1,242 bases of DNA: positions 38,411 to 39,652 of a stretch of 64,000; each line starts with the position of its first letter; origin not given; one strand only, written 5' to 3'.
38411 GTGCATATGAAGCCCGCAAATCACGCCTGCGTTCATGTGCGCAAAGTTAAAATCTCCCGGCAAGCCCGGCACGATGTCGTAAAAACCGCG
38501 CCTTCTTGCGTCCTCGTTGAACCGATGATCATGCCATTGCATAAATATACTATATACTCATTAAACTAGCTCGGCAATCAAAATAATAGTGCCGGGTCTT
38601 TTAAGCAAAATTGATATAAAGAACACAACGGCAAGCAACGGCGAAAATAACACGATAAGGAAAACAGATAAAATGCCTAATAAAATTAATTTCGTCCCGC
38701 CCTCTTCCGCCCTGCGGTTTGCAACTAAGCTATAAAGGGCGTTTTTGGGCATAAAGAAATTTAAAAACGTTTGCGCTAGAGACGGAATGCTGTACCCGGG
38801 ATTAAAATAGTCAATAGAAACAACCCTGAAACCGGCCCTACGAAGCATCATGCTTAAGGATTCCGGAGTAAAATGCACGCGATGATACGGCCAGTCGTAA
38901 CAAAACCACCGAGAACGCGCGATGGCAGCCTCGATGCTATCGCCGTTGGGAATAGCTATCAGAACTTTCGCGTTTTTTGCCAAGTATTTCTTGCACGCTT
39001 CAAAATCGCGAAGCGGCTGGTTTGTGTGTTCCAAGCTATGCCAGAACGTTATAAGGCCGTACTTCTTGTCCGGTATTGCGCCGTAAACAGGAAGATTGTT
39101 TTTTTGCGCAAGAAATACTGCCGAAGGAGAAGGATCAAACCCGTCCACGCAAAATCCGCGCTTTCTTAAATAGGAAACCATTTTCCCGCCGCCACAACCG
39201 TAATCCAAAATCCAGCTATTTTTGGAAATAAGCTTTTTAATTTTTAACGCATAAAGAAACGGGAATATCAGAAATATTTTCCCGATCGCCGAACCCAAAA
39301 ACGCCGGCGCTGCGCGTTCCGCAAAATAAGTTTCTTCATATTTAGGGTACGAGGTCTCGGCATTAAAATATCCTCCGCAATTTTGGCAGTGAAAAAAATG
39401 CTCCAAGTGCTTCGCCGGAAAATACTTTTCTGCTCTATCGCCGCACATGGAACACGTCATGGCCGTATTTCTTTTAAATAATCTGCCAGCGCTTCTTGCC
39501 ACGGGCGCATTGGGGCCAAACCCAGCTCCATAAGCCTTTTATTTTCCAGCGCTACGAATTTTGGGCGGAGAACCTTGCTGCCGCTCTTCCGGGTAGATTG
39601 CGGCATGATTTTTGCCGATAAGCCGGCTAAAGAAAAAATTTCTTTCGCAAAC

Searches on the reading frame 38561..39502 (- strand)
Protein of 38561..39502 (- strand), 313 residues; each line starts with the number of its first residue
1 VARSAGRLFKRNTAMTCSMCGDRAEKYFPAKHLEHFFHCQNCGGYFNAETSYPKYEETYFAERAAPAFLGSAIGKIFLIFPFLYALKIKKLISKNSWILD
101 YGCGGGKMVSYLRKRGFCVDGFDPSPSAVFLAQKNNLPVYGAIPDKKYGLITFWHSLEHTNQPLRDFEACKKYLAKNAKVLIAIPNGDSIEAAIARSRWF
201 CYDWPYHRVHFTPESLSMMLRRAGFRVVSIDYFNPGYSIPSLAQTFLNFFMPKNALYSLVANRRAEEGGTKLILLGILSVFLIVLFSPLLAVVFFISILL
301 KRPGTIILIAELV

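Call 39: search_protein_families(library=pfam, proteins=[window:38561-39502:-], max_evalue=0.00001)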
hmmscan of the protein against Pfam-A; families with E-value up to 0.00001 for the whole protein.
window:38561-39502:- (313 aa): 3 families
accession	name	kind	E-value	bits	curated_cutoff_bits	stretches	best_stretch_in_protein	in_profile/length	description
PF13489.12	Methyltransf_23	-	7.5e-23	81.5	27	1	93-229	21-163/164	Methyltransferase domain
PF13649.12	Methyltransf_25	-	4.9e-06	27.6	27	0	98-136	1-41/97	Methyltransferase domain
PF08241.18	Methyltransf_11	-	5.9e-06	27.3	21.2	0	99-181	1-94/95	Methyltransferase domain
